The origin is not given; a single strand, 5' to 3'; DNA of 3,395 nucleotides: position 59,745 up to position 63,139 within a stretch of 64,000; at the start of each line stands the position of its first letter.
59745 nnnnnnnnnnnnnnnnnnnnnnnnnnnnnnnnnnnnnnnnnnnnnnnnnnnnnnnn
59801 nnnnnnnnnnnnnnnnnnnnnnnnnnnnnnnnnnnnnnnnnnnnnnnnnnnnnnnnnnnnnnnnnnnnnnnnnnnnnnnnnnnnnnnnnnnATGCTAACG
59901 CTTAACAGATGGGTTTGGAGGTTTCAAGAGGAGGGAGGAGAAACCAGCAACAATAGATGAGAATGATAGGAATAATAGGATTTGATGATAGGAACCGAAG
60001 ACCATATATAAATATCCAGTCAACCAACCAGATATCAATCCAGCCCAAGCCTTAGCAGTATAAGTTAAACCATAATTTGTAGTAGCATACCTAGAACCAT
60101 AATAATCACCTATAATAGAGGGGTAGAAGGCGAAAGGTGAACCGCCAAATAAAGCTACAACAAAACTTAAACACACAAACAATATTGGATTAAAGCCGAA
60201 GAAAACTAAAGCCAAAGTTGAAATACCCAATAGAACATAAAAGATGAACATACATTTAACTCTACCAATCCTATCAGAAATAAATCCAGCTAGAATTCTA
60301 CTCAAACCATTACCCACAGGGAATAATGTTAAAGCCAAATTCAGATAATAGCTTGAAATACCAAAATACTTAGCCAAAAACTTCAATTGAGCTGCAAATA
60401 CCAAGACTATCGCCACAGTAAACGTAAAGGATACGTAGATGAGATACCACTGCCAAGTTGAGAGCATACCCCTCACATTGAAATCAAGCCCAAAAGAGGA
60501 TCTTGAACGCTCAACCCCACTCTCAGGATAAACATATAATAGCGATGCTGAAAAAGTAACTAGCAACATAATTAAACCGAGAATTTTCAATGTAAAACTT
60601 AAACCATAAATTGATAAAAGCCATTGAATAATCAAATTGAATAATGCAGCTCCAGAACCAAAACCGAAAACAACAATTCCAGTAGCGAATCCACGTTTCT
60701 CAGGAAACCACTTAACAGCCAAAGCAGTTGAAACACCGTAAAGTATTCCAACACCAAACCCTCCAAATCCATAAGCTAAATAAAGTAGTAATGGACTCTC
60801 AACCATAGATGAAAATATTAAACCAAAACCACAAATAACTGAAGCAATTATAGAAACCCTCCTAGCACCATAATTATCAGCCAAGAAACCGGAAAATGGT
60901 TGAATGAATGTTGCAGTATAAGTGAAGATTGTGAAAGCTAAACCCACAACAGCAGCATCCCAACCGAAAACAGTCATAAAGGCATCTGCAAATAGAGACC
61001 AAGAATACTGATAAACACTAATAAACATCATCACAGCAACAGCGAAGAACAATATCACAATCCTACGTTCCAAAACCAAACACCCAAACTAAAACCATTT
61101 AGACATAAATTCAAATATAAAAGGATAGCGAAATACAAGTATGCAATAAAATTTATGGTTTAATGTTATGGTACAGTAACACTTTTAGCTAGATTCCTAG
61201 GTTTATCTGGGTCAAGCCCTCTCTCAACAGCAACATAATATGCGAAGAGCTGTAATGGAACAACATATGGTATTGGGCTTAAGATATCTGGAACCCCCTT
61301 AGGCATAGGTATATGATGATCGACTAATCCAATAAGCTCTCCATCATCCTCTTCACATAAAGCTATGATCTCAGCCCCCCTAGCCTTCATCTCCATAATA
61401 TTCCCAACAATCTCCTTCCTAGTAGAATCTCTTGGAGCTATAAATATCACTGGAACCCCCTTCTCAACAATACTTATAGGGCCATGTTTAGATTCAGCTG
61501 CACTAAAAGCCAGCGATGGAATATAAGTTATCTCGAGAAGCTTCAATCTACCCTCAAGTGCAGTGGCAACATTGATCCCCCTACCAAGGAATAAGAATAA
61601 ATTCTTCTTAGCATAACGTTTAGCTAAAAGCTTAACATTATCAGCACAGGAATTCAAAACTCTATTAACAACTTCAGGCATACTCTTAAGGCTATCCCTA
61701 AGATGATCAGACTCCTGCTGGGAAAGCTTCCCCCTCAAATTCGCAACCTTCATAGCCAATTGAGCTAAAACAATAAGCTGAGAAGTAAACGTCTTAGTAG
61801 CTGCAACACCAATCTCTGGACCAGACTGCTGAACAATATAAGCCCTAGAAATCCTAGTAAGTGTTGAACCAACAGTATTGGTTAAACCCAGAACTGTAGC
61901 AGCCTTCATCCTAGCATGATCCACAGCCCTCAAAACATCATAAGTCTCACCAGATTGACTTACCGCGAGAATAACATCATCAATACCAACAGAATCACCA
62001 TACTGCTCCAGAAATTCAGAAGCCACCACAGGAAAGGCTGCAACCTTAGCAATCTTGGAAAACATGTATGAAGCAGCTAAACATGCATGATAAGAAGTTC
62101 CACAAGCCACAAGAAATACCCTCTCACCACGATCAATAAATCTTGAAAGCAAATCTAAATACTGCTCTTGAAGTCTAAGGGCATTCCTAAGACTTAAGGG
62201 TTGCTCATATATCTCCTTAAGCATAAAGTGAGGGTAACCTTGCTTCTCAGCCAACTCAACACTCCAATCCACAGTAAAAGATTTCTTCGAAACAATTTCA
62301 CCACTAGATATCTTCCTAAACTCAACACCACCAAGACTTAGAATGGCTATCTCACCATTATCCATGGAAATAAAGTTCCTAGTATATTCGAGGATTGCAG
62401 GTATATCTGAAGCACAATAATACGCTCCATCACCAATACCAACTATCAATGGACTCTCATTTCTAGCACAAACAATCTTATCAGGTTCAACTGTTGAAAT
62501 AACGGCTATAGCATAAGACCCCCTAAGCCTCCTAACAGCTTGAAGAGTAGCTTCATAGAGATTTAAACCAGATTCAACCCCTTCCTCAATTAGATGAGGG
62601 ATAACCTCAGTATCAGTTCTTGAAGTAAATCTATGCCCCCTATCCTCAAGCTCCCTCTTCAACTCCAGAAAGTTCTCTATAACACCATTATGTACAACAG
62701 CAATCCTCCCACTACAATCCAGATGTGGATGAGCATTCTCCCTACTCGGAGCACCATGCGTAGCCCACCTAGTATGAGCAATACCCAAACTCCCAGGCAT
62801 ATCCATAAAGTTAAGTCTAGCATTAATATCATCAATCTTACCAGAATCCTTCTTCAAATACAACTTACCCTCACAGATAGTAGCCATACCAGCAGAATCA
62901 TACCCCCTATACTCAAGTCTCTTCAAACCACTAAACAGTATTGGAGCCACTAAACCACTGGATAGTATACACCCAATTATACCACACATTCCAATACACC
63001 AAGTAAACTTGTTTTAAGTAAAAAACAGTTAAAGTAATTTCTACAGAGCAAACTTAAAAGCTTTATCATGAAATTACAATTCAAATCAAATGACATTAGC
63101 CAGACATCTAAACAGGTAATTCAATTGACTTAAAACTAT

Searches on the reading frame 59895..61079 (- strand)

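Call 18: search_protein_families(library=pfam, proteins=[window:59895-61079:-], max_evalue=0.001)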
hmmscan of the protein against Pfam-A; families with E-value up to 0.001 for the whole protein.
window:59895-61079:- (394 aa): 1 family
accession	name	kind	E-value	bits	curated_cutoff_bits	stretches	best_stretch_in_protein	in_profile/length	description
PF07690.21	MFS_1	-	5.1e-39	134.6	33.4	2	15-228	4-222/347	Major Facilitator Superfamily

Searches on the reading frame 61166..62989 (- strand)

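Call 18: search_protein_families(library=pfam, proteins=[window:61166-62989:-], max_evalue=0.001)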
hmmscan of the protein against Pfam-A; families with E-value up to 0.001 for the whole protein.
window:61166-62989:- (607 aa): 3 families
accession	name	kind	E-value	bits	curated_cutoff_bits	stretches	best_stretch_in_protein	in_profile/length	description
PF01380.27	SIS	-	4e-47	159.8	25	2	289-413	6-130/131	SIS domain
PF13522.11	GATase_6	-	1.4e-23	83.8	27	1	66-195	10-130/130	Glutamine amidotransferase domain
PF13537.11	GATase_7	-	3.9e-19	69.3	25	1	82-200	9-122/123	Glutamine amidotransferase domain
